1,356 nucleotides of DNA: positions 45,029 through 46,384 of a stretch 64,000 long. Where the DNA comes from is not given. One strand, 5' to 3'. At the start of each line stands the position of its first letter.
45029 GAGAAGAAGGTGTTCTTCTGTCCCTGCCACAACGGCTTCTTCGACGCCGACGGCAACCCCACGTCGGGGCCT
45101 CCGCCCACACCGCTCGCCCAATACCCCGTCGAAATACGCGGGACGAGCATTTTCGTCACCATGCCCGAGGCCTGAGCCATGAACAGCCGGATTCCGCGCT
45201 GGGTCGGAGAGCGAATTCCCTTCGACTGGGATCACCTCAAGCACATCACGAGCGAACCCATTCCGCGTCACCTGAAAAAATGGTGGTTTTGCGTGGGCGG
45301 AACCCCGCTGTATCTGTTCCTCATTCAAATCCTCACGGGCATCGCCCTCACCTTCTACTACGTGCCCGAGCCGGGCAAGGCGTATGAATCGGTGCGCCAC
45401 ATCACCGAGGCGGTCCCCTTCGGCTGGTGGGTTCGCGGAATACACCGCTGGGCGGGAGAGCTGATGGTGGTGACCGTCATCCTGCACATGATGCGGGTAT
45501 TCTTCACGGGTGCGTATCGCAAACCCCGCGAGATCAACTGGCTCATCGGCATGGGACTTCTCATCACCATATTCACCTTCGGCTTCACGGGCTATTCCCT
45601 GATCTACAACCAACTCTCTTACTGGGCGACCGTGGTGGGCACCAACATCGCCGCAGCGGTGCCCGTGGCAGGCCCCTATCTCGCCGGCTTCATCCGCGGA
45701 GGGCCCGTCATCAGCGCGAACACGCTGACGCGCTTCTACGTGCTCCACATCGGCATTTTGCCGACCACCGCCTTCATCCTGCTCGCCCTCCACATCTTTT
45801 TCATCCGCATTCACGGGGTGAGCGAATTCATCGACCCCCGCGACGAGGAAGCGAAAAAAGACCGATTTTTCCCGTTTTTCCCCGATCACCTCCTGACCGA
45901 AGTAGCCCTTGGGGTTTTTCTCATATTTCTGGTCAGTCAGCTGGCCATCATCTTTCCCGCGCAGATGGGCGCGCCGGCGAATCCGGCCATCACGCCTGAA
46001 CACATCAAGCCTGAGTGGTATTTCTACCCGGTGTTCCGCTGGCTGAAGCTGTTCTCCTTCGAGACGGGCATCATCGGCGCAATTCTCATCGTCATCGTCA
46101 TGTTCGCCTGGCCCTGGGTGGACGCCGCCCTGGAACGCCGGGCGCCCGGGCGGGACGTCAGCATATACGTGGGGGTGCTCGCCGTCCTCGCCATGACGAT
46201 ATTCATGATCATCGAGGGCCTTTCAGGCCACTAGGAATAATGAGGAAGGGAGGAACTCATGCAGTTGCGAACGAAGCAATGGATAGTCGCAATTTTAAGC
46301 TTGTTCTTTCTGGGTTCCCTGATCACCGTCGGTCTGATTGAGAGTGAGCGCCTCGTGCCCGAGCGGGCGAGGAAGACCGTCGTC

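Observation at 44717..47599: Rieske / cytochrome b / membrane-anchored octahaem cytochrome c operon (bc-type complex with a multihaem partner instead of cytochrome c1)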

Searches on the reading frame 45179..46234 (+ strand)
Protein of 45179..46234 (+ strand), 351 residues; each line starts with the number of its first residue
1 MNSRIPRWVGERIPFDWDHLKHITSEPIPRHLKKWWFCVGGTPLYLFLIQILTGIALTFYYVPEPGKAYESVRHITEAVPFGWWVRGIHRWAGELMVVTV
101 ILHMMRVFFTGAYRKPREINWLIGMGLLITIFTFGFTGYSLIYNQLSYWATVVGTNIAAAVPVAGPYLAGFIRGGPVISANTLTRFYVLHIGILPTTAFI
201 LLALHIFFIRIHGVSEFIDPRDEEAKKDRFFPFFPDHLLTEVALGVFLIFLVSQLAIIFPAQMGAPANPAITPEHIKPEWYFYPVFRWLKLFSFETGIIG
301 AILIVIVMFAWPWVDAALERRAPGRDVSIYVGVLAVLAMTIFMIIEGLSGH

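Call 3: search_protein_families(library=pfam, proteins=[window:45179-46234:+], max_evalue=0.01)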
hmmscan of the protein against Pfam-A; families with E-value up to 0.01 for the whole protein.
window:45179-46234:+ (351 aa): 5 families
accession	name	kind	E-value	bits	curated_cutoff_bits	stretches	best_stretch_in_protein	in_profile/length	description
PF00033.24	Cytochrome_B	-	9.6e-52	176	27.2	1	24-211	2-187/189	Cytochrome b/b6/petB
PF13631.11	Cytochrom_B_N_2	-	1.8e-45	155.4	27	1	95-266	2-169/169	Cytochrome b(N-terminal)/b6/petB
PF00032.22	Cytochrom_B_C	-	7.3e-12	45.9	20.7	1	266-344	1-80/102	Cytochrome b(C-terminal)/b6/petD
PF14358.11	DUF4405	-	3.8e-05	24.5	26.7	1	44-105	7-63/66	Domain of unknown function (DUF4405)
PF01292.26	Ni_hydr_CYTB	-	0.002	18.4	30.1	1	29-116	94-171/179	Prokaryotic cytochrome b561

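Call 4: search_protein_families(library=ncbifam, proteins=[window:45179-46234:+], max_evalue=0.01)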
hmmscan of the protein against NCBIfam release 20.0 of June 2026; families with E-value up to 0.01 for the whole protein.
window:45179-46234:+ (351 aa): 6 families
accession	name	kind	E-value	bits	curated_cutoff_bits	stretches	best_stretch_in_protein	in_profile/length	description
NF040969.1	cytb_ExtP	equivalog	3.8e-68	229.4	290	1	21-215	7-203/205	selenite/tellurite reduction operon b-type cytochrome ExtP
NF002990.0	PRK03735.1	subfamily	2.8e-65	220.2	325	1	2-215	2-220/223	cytochrome b6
NF050120.1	bc1_QcrB_actin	exception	1e-41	143.3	500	1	33-292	22-300/458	cytochrome bc1 complex cytochrome b subunit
NF041076.1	cyt_b_SoxC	equivalog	7.9e-24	84.4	740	1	46-339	37-352/542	proton pump complex cytochrome B SoxC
TIGR01156.1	cytb6_f_IV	equivalog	9.5e-10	38.6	127.05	1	238-327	36-128/160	cytochrome b6-f complex subunit IV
NF040970.1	memb_ExtQ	equivalog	0.0036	17.5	150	1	248-319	19-88/134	selenite/tellurite reduction operon b-type cytochrome membrane protein ExtQ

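Call 59: find_homologous_proteins(query=window:45179-46234:+, max_evalue=1e-30)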
Query window:45179-46234:+ (351 aa): 3605 proteins with E <= 1e-30 among 8000 candidates; the best 120 are listed.
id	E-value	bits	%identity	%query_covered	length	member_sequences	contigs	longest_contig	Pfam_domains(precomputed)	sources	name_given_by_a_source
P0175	7.3e-216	734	89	100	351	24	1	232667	PF00033.25,PF00032.23,PF13631.12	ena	-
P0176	7.0e-214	728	89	100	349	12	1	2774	PF00033.25,PF00032.23,PF13631.12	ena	-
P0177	2.9e-193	660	79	100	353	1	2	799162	PF00033.25,PF00032.23,PF13631.12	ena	-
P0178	6.8e-193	659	79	99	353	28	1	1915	PF00033.25,PF00032.23,PF13631.12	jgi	-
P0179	2.4e-188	644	77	100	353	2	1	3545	PF00033.25,PF00032.23,PF13631.12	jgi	jgi:ubiquinol-cytochrome c reductase cytochrome b subunit/cytochrome b6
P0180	2.8e-188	644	77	100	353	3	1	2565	PF00033.25,PF00032.23,PF13631.12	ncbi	-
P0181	7.5e-186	636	75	100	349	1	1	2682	PF00033.25,PF00032.23,PF13631.12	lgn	-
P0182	2.8e-177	607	72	99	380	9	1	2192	PF00033.25,PF00032.23,PF13631.12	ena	-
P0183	5.6e-177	606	71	100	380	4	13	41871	PF00033.25,PF00032.23,PF13631.12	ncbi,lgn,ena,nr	ncbi:MAG: cytochrome bc complex cytochrome b subunit [Nitrospinaceae bacterium]|nr:cytochrome bc com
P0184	1.5e-169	582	69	100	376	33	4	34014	PF00033.25,PF00032.23,PF13631.12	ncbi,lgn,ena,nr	ncbi:MAG: cytochrome bc complex cytochrome b subunit [Nitrospinota bacterium]|nr:cytochrome bc compl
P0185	4.8e-168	577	68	99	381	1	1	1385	PF00033.25,PF00032.23,PF13631.12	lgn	-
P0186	1.4e-165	569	67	100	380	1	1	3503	PF14358.12,PF00033.25,PF00032.23,PF13631.12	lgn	-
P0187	5.9e-165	567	68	100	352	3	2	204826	PF00033.25,PF00032.23,PF13631.12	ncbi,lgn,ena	-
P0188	1.6e-164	565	66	100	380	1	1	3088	PF00033.25,PF00032.23,PF13631.12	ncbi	-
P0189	9.7e-164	563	66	99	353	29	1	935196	PF00033.25,PF00032.23,PF13631.12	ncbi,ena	-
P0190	1.1e-163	563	69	98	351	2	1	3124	PF14358.12,PF00033.25,PF00032.23,PF13631.12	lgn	-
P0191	1.5e-160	552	64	100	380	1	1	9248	PF00033.25,PF00032.23,PF13631.12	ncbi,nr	ncbi:MAG: cytochrome bc complex cytochrome b subunit [bacterium]|nr:cytochrome bc complex cytochrome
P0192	4.3e-157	541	62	100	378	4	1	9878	PF00033.25,PF00032.23,PF13631.12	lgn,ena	-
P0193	3.4e-156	538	62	100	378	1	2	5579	PF00033.25,PF00032.23,PF13631.12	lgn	-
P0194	8.7e-155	533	63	99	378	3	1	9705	PF00033.25,PF00032.23,PF13631.12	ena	-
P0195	2.1e-143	496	78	77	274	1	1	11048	PF00033.25,PF00032.23,PF13631.12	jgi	jgi:ubiquinol-cytochrome c reductase cytochrome b subunit/cytochrome b6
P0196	4.9e-142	491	60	98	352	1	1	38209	PF14358.12,PF00033.25,PF01292.27,PF00032.23,PF13631.12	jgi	-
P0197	8.5e-140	484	55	97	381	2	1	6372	PF00033.25,PF00032.23,PF13631.12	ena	-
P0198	3.6e-139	482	58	99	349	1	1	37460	PF14358.12,PF00033.25,PF00032.23,PF13631.12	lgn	-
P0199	9.5e-139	481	57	99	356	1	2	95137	PF14358.12,PF00033.25,PF00032.23,PF13631.12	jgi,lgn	jgi:ubiquinol-cytochrome c reductase cytochrome b subunit/cytochrome b6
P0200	1.1e-138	480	59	97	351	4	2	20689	PF14358.12,PF00033.25,PF00032.23,PF13631.12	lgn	-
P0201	2.1e-137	476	57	98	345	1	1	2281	PF14358.12,PF00033.25,PF00032.23,PF13631.12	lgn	-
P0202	5.9e-136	471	57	98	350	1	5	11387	PF00033.25,PF00032.23,PF13631.12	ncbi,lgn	ncbi:MAG: cytochrome bc complex cytochrome b subunit [bacterium]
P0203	6.5e-135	468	56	98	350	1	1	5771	PF00033.25,PF00032.23,PF13631.12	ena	-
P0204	1.1e-134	467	55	93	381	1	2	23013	PF00033.25,PF00032.23,PF13631.12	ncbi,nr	ncbi:cytochrome bc complex cytochrome b subunit [candidate division KSB1 bacterium]|nr:cytochrome bc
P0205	1.7e-134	467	57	95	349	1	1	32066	PF00033.25,PF00032.23,PF13631.12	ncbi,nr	ncbi:cytochrome bc complex cytochrome b subunit [bacterium]|nr:cytochrome bc complex cytochrome b su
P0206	3.0e-134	466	54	98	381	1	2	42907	PF00033.25,PF00032.23,PF13631.12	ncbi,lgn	ncbi:MAG: cytochrome bc complex cytochrome b subunit [bacterium]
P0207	3.6e-134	465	54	98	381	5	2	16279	PF00033.25,PF00032.23,PF13631.12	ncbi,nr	ncbi:MAG: cytochrome bc complex cytochrome b subunit [Calditrichaeota bacterium]|nr:MAG: cytochrome 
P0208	5.8e-134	465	67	87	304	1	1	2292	PF00033.25,PF00032.23,PF13631.12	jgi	jgi:quinol-cytochrome oxidoreductase complex cytochrome b subunit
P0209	6.8e-134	465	56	98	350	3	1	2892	PF14358.12,PF00033.25,PF00032.23,PF13631.12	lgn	-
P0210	2.5e-133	463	57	97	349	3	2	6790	PF00033.25,PF00032.23,PF13631.12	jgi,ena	-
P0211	2.8e-133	463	53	99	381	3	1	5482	PF00033.25,PF00032.23,PF13631.12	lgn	-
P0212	5.6e-133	462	57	97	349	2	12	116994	PF14358.12,PF00033.25,PF00032.23,PF13631.12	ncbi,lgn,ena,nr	ncbi:cytochrome bc complex cytochrome b subunit [Candidatus Poribacteria bacterium]|nr:cytochrome bc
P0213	7.0e-133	461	55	99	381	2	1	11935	PF00033.25,PF00032.23,PF13631.12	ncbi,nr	ncbi:MAG: cytochrome bc complex cytochrome b subunit [Calditrichaeota bacterium]|nr:MAG: cytochrome 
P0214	1.1e-132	461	52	99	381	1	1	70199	PF00033.25,PF00032.23,PF13631.12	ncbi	-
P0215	1.2e-132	460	55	99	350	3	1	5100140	PF00033.25,PF00032.23,PF13631.12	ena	-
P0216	1.8e-132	460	52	99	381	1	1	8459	PF00033.25,PF00032.23,PF13631.12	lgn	-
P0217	1.9e-132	460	54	98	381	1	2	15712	PF00033.25,PF00032.23,PF13631.12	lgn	-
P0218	2.3e-132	460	56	97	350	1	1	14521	PF00033.25,PF00032.23,PF13631.12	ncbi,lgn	-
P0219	4.9e-132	458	54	97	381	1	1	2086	PF00033.25,PF00032.23,PF13631.12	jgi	jgi:quinol-cytochrome oxidoreductase complex cytochrome b subunit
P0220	7.7e-132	458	54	98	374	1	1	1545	PF00033.25,PF00032.23,PF13631.12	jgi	jgi:ubiquinol-cytochrome c reductase cytochrome b subunit/cytochrome b6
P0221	1.0e-131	457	53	99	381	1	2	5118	PF00033.25,PF00032.23,PF13631.12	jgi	jgi:ubiquinol-cytochrome c reductase cytochrome b subunit/cytochrome b6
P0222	2.7e-131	456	54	99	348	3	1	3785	PF00033.25,PF00032.23,PF13631.12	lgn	-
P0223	3.4e-131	456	52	98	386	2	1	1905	PF00033.25,PF00032.23,PF13631.12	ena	-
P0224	4.2e-131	455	53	97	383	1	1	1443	PF00033.25,PF00032.23,PF13631.12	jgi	-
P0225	5.1e-131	455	53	97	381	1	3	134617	PF14358.12,PF00033.25,PF00032.23,PF13631.12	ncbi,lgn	-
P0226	1.1e-130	454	53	99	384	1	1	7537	PF00033.25,PF00032.23,PF13631.12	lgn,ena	-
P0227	1.1e-130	454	55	97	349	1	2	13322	PF00033.25,PF00032.23,PF13631.12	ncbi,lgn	-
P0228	1.1e-130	454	52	93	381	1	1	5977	PF00033.25,PF00032.23,PF13631.12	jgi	jgi:quinol-cytochrome oxidoreductase complex cytochrome b subunit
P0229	1.1e-130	454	52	99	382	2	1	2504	PF00033.25,PF00032.23,PF13631.12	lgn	-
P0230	1.6e-130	453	53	99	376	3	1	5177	PF00033.25,PF00032.23,PF13631.12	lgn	-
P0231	2.2e-130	453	56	97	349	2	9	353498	PF00033.25,PF00032.23,PF13631.12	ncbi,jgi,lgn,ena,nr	ncbi:cytochrome bc complex cytochrome b subunit [Candidatus Poribacteria bacterium]|jgi:quinol-cytoc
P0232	2.6e-130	453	57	97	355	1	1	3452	PF00033.25,PF00032.23,PF13631.12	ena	-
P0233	2.6e-130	453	54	99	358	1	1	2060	PF00033.25,PF00032.23,PF13631.12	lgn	-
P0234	3.2e-130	452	55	99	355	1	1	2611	PF00033.25,PF00032.23,PF13631.12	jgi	jgi:quinol-cytochrome oxidoreductase complex cytochrome b subunit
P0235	4.1e-130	452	54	97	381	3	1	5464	PF14358.12,PF00033.25,PF00032.23,PF13631.12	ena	-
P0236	6.7e-130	451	53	98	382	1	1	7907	PF00033.25,PF00032.23,PF13631.12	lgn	-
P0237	8.8e-130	451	52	98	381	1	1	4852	PF00033.25,PF00032.23,PF13631.12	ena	-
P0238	1.2e-129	451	52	98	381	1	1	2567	PF00033.25,PF00032.23,PF13631.12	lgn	-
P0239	1.3e-129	451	52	94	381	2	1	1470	PF00033.25,PF00032.23,PF13631.12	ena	-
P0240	1.3e-129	450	52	99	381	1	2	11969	PF00033.25,PF00032.23,PF13631.12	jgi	-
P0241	1.9e-129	450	55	97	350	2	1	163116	PF14358.12,PF00033.25,PF00032.23,PF13631.12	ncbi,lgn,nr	ncbi:MAG: cytochrome bc complex cytochrome b subunit [Candidatus Wallbacteria bacterium]|nr:cytochro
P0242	2.1e-129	450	53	98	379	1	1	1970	PF00033.25,PF00032.23,PF13631.12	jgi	-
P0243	2.4e-129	450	54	99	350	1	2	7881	PF00033.25,PF00032.23,PF13631.12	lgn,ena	-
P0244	3.1e-129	449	55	97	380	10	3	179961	PF14358.12,PF00033.25,PF00032.23,PF13631.12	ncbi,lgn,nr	ncbi:MAG: cytochrome bc complex cytochrome b subunit [candidate division KSB1 bacterium]|nr:cytochro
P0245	3.7e-129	449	53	99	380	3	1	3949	PF00033.25,PF00032.23,PF13631.12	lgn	-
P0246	4.1e-129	449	52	99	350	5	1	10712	PF00033.25,PF00032.23,PF13631.12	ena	-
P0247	4.1e-129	449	57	92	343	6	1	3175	PF14358.12,PF00033.25,PF00032.23,PF13631.12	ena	-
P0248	4.4e-129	449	54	99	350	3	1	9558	PF00033.25,PF00032.23,PF13631.12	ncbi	-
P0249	5.4e-129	448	57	95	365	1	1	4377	PF00033.25,PF00032.23,PF13631.12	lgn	-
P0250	6.0e-129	448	55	98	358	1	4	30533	PF00033.25,PF00032.23,PF13631.12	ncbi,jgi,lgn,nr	ncbi:cytochrome bc complex cytochrome b subunit [Candidatus Poribacteria bacterium]|nr:cytochrome bc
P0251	6.5e-129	448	58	97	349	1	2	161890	PF14358.12,PF00033.25,PF00032.23,PF13631.12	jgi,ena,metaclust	jgi:quinol-cytochrome oxidoreductase complex cytochrome b subunit|metaclust:\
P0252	1.1e-128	447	54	98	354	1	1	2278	PF00033.25,PF00032.23,PF13631.12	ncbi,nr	ncbi:MAG: cytochrome b N-terminal domain-containing protein [Candidatus Marinimicrobia bacterium]|nr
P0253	1.2e-128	447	52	100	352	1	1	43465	PF14358.12,PF00033.25,PF01292.27,PF00032.23,PF13631.12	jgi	jgi:ubiquinol-cytochrome c reductase cytochrome b subunit/cytochrome b6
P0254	1.3e-128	447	55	99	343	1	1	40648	PF00033.25,PF00032.23,PF13631.12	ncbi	-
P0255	1.5e-128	447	52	99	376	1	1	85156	PF00033.25,PF00032.23,PF13631.12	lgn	-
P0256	3.0e-128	446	52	97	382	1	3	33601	PF00033.25,PF00032.23,PF13631.12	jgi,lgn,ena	-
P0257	4.0e-128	446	53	96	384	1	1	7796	PF00033.25,PF00032.23,PF13631.12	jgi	jgi:quinol-cytochrome oxidoreductase complex cytochrome b subunit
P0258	4.1e-128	446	50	98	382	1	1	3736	PF00033.25,PF00032.23,PF13631.12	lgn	-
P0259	9.1e-128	444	54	99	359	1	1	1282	PF00033.25,PF00032.23,PF13631.12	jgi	jgi:ubiquinol-cytochrome c reductase cytochrome b subunit/cytochrome b6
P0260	1.0e-127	444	55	97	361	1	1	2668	PF00033.25,PF00032.23,PF13631.12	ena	-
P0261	1.5e-127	444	52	97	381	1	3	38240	PF00033.25,PF00032.23,PF13631.12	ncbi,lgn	-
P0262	1.8e-127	443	53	99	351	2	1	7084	PF14358.12,PF00033.25,PF00032.23,PF13631.12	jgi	jgi:quinol-cytochrome oxidoreductase complex cytochrome b subunit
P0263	1.8e-127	443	52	98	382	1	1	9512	PF14358.12,PF00033.25,PF00032.23,PF13631.12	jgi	jgi:ubiquinol-cytochrome c reductase cytochrome b subunit/cytochrome b6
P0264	2.3e-127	443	54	94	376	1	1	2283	PF00033.25,PF00032.23,PF13631.12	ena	-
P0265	2.5e-127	443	53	93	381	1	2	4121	PF00033.25,PF00032.23,PF13631.12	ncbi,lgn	ncbi:MAG: cytochrome bc complex cytochrome b subunit [bacterium]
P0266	7.2e-127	441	53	99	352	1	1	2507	PF00033.25,PF00032.23,PF13631.12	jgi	-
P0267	9.4e-127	441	55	98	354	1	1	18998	PF14358.12,PF00033.25,PF01292.27,PF00032.23,PF13631.12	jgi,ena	-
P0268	1.1e-126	441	53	99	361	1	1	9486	PF00033.25,PF00032.23,PF13631.12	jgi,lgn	jgi:quinol-cytochrome oxidoreductase complex cytochrome b subunit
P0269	1.4e-126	441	54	97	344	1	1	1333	PF00033.25,PF00032.23,PF13631.12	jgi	jgi:quinol-cytochrome oxidoreductase complex cytochrome b subunit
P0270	2.4e-126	440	53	99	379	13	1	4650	PF14358.12,PF00033.25,PF01292.27,PF00032.23,PF13631.12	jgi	jgi:quinol-cytochrome oxidoreductase complex cytochrome b subunit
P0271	3.2e-126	439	52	99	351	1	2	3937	PF14358.12,PF00033.25,PF01292.27,PF00032.23,PF13631.12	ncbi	-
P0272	3.4e-126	439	56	98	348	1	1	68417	PF14358.12,PF00033.25,PF00032.23,PF13631.12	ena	-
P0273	4.2e-126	439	56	98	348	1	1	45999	PF14358.12,PF00033.25,PF00032.23,PF13631.12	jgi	-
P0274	4.4e-126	439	52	99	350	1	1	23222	PF14358.12,PF00033.25,PF00032.23,PF13631.12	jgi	jgi:quinol-cytochrome oxidoreductase complex cytochrome b subunit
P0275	5.3e-126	439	55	99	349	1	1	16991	PF00033.25,PF00032.23,PF13631.12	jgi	jgi:quinol-cytochrome oxidoreductase complex cytochrome b subunit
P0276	5.4e-126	439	54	98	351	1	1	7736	PF14358.12,PF00033.25,PF00032.23,PF13631.12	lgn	-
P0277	6.4e-126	438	54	98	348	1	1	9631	PF00033.25,PF01292.27,PF00032.23,PF13631.12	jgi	-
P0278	8.9e-126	438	54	99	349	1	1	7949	PF00033.25,PF00032.23,PF13631.12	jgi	jgi:quinol-cytochrome oxidoreductase complex cytochrome b subunit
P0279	1.0e-125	438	54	97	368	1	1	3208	PF00033.25,PF00032.23,PF13631.12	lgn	-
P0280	1.7e-125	437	53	93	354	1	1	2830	PF14358.12,PF00033.25,PF00032.23,PF13631.12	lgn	-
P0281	1.7e-125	437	53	98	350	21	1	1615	PF00892.27,PF14358.12,PF00033.25,PF01292.27,PF00032.23,PF13631.12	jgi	-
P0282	2.8e-125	436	53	99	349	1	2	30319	PF14358.12,PF00033.25,PF00032.23,PF13631.12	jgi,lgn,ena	-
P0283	3.0e-125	436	53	97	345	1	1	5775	PF00033.25,PF00032.23,PF13631.12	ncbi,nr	ncbi:MAG: cytochrome bc complex cytochrome b subunit, partial [Myxococcales bacterium]|nr:cytochrome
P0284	3.3e-125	436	52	99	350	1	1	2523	PF14358.12,PF00033.25,PF00032.23,PF13631.12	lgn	-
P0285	3.8e-125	436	53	99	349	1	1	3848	PF00033.25,PF00032.23,PF13631.12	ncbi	-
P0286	4.3e-125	436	57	94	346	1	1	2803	PF00033.25,PF00032.23,PF13631.12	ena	-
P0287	4.6e-125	436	52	98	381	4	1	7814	PF00033.25,PF00032.23,PF13631.12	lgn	-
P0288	4.9e-125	435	53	98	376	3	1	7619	PF14358.12,PF00033.25,PF00032.23,PF13631.12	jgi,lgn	jgi:quinol-cytochrome oxidoreductase complex cytochrome b subunit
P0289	5.0e-125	435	55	99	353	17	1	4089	PF14358.12,PF00033.25,PF00032.23,PF13631.12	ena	-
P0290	6.7e-125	435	54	99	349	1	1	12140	PF00033.25,PF00032.23,PF13631.12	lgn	-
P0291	7.2e-125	435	52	100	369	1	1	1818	PF14358.12,PF00033.25,PF00032.23,PF13631.12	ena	-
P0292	7.3e-125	435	54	99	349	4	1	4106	PF14358.12,PF00033.25,PF00032.23,PF13631.12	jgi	-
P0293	7.4e-125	435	53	99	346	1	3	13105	PF00033.25,PF00032.23,PF13631.12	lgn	-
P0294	9.1e-125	435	54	97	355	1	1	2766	PF14358.12,PF00033.25,PF00032.23,PF13631.12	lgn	-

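Call 60: find_encoding_contigs(protein=P0183, flank=6000, max_places=1)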
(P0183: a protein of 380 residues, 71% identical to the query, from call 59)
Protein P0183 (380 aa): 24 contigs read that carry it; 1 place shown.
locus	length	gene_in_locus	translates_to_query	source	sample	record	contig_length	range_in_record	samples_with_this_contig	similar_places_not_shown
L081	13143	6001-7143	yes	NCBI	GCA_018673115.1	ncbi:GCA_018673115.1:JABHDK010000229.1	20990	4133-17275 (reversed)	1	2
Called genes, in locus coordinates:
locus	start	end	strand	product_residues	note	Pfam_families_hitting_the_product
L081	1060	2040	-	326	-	PF01063:Aminotran_4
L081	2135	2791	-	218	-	PF00034:Cytochrom_C (faint), PF13442:Cytochrome_CBB3 (faint)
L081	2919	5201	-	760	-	PF13534:Fer4_17 (faint), PF00037:Fer4 (faint), PF12797:Fer4_2 (weak), PF13183:Fer4_8, PF13187:Fer4_9, PF13237:Fer4_10, PF02754:CCG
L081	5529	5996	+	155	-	PF00355:Rieske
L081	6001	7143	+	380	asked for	PF00033:Cytochrome_B, PF13631:Cytochrom_B_N_2, PF00032:Cytochrom_B_C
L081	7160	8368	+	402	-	PF13435:Cytochrome_C554 (faint), PF09699:Paired_CXXCH_1 (faint), PF14522:Cytochrome_C7 (faint), PF14537:Cytochrom_c3_2 (faint), PF22678:Cytochrom_c_NrfB-like (faint), PF13447:Multi-haem_cyto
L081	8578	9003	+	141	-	PF02310:B12-binding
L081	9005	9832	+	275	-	-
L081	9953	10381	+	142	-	-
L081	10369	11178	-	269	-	PF12911:OppC_N (weak), PF00528:BPD_transp_1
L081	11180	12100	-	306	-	PF19300:BPD_transp_1_N, PF00528:BPD_transp_1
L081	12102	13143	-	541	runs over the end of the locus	PF00496:SBP_bac_5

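Call 61: find_encoding_contigs(protein=P0207, flank=6000, max_places=1)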
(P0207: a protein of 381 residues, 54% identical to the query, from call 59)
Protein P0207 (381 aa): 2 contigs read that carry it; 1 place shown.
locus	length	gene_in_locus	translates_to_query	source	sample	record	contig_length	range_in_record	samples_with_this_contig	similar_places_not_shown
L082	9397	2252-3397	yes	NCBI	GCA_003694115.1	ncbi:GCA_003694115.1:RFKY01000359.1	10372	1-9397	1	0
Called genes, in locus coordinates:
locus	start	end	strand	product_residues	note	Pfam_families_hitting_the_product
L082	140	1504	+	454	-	PF00072:Response_reg, PF00158:Sigma54_activat, PF14532:Sigma54_activ_2, PF00004:AAA (weak), PF07728:AAA_5 (faint), PF25601:AAA_lid_14, PF02954:HTH_8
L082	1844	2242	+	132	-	PF00355:Rieske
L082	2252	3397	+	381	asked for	PF00033:Cytochrome_B, PF13631:Cytochrom_B_N_2, PF00032:Cytochrom_B_C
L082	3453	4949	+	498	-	PF13435:Cytochrome_C554 (faint), PF09699:Paired_CXXCH_1 (faint), PF14537:Cytochrom_c3_2 (faint), PF14522:Cytochrome_C7 (weak), PF13447:Multi-haem_cyto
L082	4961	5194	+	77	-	PF03927:NapD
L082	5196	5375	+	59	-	-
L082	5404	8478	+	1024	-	PF01979:Amidohydro_1, PF07969:Amidohydro_3, PF01979:Amidohydro_1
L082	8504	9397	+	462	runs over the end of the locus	PF01979:Amidohydro_1, PF07969:Amidohydro_3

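Call 62: find_encoding_contigs(protein=P0212, flank=6000, max_places=1)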
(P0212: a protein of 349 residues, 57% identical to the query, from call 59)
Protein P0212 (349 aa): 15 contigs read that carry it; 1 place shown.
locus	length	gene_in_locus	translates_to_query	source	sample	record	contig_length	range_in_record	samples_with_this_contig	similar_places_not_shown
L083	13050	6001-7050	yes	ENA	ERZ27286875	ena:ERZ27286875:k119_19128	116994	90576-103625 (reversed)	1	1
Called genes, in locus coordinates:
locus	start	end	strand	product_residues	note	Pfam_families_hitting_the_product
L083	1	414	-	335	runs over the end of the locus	PF13793:Pribosyltran_N, PF00156:Pribosyltran, PF14572:Pribosyl_synth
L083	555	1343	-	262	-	PF00218:IGPS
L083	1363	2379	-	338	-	PF02885:Glycos_trans_3N, PF00591:Glycos_transf_3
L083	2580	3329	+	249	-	PF01522:Polysacc_deac_1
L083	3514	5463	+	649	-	PF00330:Aconitase, PF00694:Aconitase_C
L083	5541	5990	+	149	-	PF00355:Rieske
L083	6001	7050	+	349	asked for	PF00033:Cytochrome_B, PF14358:DUF4405 (weak), PF13631:Cytochrom_B_N_2, PF00032:Cytochrom_B_C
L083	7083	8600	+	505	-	PF13435:Cytochrome_C554 (faint), PF09699:Paired_CXXCH_1 (faint), PF14522:Cytochrome_C7 (faint), PF14537:Cytochrom_c3_2 (faint), PF13447:Multi-haem_cyto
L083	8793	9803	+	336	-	PF01073:3Beta_HSD, PF01370:Epimerase, PF04321:RmlD_sub_bind (faint), PF05368:NmrA, PF07993:NAD_binding_4 (faint), PF13460:NAD_binding_10, PF16363:GDP_Man_Dehyd (weak)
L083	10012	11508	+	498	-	PF00749:tRNA-synt_1c, PF19269:Anticodon_2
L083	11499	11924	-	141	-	PF00903:Glyoxalase, PF13669:Glyoxalase_4 (weak)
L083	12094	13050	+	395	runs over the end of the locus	PF01041:DegT_DnrJ_EryC1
